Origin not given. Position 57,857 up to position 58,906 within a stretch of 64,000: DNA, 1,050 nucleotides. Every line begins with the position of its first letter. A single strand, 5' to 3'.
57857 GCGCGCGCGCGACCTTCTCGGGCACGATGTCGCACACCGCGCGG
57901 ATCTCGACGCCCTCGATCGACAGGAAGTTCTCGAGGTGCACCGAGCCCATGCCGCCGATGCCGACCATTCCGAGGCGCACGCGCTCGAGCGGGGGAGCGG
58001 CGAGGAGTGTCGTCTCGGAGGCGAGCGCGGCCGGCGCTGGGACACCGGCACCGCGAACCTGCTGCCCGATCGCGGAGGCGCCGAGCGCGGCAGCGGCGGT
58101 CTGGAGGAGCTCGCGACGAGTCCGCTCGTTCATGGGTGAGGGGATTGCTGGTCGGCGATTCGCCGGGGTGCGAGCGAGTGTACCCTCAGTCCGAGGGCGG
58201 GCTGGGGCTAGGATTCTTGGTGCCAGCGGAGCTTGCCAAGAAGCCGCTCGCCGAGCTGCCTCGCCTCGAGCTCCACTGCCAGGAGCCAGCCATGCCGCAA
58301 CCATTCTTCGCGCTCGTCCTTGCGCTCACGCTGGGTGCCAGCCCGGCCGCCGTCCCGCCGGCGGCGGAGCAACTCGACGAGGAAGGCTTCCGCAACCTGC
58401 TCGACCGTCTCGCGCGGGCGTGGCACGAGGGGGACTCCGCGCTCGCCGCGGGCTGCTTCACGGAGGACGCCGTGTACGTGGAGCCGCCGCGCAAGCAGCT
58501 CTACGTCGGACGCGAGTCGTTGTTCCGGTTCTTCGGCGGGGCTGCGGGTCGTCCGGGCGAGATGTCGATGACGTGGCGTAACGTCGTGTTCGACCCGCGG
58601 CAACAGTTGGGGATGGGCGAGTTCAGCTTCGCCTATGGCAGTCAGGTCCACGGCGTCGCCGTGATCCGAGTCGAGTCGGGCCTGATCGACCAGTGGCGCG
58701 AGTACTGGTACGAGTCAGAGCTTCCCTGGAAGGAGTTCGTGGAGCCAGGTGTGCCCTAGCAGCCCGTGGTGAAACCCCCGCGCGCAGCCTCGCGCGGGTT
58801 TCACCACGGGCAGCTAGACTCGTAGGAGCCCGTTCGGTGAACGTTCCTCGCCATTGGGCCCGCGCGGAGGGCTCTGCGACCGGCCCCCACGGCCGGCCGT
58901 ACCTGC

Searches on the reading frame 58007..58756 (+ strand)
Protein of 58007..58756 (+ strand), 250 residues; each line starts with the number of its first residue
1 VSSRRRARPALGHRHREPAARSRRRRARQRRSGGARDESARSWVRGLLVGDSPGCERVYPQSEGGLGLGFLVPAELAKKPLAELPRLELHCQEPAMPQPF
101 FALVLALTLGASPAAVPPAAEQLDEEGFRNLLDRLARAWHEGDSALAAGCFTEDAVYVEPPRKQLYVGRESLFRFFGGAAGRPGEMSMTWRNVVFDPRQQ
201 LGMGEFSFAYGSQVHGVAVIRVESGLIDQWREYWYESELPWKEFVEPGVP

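Call 82: search_protein_families(library=pfam, proteins=[window:58007-58756:+])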
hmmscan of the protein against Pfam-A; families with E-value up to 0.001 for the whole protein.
window:58007-58756:+ (250 aa): 2 families
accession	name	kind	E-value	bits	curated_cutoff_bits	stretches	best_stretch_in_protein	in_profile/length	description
PF12680.13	SnoaL_2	-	1.3e-09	39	27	1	133-228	2-100/102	SnoaL-like domain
PF13577.12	SnoaL_4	-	2.1e-05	25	24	1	123-198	4-79/126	SnoaL-like domain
